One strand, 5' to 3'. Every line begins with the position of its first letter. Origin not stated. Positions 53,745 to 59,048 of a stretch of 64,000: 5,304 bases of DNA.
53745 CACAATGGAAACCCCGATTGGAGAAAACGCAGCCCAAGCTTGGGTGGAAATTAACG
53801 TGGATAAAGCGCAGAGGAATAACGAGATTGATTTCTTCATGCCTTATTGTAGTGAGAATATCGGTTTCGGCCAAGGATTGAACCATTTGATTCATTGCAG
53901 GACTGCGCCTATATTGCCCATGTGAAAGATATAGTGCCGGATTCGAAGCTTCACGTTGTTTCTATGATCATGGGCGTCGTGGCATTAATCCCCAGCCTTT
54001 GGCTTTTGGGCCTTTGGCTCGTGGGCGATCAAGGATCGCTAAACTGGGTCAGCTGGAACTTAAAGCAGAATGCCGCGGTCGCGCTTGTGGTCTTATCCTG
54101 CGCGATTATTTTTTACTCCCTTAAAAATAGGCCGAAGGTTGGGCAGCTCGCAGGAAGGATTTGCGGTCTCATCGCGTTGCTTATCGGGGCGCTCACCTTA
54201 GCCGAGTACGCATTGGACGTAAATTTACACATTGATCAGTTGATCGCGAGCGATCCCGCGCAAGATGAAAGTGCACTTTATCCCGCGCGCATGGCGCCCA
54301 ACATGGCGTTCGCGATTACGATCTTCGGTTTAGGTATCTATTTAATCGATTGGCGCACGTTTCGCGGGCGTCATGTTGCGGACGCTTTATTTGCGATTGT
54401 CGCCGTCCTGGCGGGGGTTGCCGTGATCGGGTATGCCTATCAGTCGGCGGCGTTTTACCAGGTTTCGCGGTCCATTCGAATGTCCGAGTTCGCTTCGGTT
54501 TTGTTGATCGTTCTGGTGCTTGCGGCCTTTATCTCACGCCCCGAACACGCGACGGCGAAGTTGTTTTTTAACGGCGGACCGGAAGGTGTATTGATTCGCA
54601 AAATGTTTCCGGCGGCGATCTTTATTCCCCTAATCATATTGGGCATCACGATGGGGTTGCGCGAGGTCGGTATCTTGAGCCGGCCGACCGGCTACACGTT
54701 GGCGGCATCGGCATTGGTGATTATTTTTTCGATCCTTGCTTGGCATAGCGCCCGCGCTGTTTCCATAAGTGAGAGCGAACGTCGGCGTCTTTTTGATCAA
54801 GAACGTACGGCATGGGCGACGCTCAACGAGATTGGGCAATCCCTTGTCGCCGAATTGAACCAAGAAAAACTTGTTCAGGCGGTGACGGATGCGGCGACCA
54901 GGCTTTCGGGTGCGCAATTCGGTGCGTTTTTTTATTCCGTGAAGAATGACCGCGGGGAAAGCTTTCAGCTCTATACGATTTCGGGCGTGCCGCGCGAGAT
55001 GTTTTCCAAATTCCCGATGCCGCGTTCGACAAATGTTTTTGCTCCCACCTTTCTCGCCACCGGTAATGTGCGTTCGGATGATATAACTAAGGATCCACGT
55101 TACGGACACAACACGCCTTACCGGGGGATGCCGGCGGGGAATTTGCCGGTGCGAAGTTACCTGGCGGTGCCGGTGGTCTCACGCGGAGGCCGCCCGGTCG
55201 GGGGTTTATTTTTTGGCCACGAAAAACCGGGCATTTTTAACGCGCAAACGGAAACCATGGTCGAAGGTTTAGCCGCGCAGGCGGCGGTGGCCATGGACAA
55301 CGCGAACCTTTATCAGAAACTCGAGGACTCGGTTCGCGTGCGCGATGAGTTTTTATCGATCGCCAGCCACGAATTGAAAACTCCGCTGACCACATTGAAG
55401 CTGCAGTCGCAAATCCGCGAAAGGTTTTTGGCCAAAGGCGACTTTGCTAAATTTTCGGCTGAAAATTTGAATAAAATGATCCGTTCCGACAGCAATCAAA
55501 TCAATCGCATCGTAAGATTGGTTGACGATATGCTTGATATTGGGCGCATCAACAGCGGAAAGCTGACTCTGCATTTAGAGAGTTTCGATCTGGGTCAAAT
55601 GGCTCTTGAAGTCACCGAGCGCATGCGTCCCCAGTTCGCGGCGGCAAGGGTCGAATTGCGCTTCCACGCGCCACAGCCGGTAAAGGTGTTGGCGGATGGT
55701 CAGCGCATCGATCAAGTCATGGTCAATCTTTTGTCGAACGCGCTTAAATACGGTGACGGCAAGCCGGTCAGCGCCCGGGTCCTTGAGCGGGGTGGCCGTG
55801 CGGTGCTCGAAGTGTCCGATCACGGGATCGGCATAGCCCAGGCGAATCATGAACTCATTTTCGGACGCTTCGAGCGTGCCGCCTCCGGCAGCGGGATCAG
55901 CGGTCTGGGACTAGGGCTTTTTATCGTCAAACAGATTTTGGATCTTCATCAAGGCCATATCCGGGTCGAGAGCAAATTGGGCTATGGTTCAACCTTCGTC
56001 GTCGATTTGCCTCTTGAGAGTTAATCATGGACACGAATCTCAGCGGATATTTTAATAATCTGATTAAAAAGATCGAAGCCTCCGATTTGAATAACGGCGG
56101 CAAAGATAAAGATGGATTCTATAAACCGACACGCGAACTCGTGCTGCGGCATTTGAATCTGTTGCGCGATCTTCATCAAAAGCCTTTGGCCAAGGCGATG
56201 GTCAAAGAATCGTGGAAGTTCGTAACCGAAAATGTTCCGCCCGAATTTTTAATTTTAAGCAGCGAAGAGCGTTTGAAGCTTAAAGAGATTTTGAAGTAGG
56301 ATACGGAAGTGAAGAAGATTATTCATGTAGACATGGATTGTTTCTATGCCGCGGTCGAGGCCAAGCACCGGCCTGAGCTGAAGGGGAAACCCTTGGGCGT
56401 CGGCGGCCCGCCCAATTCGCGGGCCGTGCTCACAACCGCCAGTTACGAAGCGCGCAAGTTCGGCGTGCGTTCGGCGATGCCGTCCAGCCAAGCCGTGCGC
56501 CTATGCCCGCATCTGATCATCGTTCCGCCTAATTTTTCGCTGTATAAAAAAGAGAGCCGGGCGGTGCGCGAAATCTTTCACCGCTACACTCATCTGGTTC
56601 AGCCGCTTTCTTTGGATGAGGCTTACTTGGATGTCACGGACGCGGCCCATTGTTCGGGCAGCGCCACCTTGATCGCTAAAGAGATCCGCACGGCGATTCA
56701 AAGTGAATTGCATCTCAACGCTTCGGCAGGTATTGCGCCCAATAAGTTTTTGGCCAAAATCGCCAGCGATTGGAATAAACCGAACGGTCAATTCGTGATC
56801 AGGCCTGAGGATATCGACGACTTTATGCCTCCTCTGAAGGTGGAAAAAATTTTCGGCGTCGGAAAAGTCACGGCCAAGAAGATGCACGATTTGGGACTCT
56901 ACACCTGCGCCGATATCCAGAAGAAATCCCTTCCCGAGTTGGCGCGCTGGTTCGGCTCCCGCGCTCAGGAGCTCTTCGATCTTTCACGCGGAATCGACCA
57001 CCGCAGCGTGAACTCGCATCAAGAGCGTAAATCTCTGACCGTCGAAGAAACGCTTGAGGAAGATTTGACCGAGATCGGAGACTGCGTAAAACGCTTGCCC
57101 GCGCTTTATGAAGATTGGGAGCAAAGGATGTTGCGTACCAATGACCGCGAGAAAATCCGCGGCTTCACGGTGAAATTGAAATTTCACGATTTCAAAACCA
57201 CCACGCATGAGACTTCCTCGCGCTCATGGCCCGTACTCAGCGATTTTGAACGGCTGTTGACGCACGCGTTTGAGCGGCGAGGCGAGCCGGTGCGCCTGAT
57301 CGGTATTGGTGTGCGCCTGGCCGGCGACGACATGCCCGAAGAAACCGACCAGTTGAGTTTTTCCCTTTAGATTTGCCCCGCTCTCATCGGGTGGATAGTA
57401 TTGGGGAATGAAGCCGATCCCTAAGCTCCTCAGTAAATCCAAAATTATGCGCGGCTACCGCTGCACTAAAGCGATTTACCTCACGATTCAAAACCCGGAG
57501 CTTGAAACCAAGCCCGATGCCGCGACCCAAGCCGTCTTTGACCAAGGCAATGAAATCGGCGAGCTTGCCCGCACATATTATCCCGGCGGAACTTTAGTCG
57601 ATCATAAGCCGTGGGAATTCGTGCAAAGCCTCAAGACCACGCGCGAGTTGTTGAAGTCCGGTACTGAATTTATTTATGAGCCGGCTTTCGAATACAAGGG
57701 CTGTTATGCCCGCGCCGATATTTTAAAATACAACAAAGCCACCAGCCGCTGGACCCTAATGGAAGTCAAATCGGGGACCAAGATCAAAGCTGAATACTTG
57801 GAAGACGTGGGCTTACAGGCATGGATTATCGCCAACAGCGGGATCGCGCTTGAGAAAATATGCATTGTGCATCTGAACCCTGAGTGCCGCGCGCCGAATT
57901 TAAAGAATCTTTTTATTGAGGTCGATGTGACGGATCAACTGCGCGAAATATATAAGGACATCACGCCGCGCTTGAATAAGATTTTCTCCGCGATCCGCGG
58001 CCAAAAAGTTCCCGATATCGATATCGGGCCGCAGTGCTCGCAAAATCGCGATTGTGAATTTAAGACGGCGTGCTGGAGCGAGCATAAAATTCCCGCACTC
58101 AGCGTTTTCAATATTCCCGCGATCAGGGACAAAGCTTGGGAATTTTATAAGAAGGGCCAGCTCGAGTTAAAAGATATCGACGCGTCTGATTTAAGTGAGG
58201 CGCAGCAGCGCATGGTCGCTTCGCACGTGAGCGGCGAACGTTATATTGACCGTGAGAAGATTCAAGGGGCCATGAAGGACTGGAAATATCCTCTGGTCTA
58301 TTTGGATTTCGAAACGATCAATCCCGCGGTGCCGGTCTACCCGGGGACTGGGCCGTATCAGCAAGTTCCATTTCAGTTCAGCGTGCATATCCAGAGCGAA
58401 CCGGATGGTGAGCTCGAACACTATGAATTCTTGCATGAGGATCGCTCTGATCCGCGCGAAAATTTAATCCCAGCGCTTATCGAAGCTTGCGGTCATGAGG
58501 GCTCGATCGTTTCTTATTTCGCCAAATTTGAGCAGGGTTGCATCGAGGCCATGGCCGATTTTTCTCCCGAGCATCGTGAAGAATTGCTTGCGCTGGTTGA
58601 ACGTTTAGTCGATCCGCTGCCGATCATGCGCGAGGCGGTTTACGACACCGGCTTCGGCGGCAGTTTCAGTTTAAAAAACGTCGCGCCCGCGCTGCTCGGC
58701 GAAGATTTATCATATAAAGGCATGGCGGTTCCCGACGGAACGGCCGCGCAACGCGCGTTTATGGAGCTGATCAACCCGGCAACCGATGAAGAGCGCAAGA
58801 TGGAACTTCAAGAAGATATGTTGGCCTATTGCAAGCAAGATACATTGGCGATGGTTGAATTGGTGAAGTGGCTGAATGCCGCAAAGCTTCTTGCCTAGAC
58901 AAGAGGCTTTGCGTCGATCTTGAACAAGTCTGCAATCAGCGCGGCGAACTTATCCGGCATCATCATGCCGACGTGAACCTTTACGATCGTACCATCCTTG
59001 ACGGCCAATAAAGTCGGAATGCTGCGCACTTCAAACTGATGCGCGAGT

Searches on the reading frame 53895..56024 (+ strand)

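Call 65: search_protein_families(library=pfam, proteins=[window:53895-56024:+], max_evalue=0.00001)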
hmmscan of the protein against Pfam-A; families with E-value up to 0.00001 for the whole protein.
window:53895-56024:+ (709 aa): 5 families
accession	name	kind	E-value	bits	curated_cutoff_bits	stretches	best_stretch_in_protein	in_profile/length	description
PF02518.31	HATPase_c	-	1.2e-25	90.5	26.4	1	601-708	2-110/111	Histidine kinase-, DNA gyrase B-, and HSP90-like ATPase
PF13185.12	GAF_2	-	3.6e-16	60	28.6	1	322-468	3-136/136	GAF domain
PF00512.31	HisKA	-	3.2e-11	43.6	26.9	1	483-555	2-66/66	His Kinase A (phospho-acceptor) domain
PF01590.32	GAF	-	2e-10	41.7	22.4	1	324-467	3-133/133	GAF domain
PF13492.12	GAF_3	-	3.9e-06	27.7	27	1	323-469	2-129/129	GAF domain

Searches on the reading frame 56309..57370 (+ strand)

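Call 65: search_protein_families(library=pfam, proteins=[window:56309-57370:+], max_evalue=0.00001)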
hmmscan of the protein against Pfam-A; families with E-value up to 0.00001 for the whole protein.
window:56309-57370:+ (353 aa): 4 families
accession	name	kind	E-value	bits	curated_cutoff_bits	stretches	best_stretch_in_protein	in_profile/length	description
PF00817.25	IMS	-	1.9e-52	177.5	23.2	1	7-154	1-148/148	impB/mucB/samB family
PF21999.2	IMS_HHH_1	-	1.8e-10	41.5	27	1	183-230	5-53/53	DNA polymerase-iota, thumb domain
PF11799.13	IMS_C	-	1.4e-09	38.8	20.7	1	240-349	1-107/109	impB/mucB/samB family C-terminal domain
PF11798.14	IMS_HHH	-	2.2e-06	28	24.4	1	166-197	1-32/32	IMS family HHH motif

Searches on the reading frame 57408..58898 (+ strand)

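Call 65: search_protein_families(library=pfam, proteins=[window:57408-58898:+], max_evalue=0.00001)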
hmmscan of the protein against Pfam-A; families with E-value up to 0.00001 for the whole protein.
window:57408-58898:+ (496 aa): 1 family
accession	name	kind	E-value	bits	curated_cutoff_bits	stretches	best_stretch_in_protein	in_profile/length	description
PF11074.14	DUF2779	-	8.6e-39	133.1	23.3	1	297-421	1-126/126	Domain of unknown function(DUF2779)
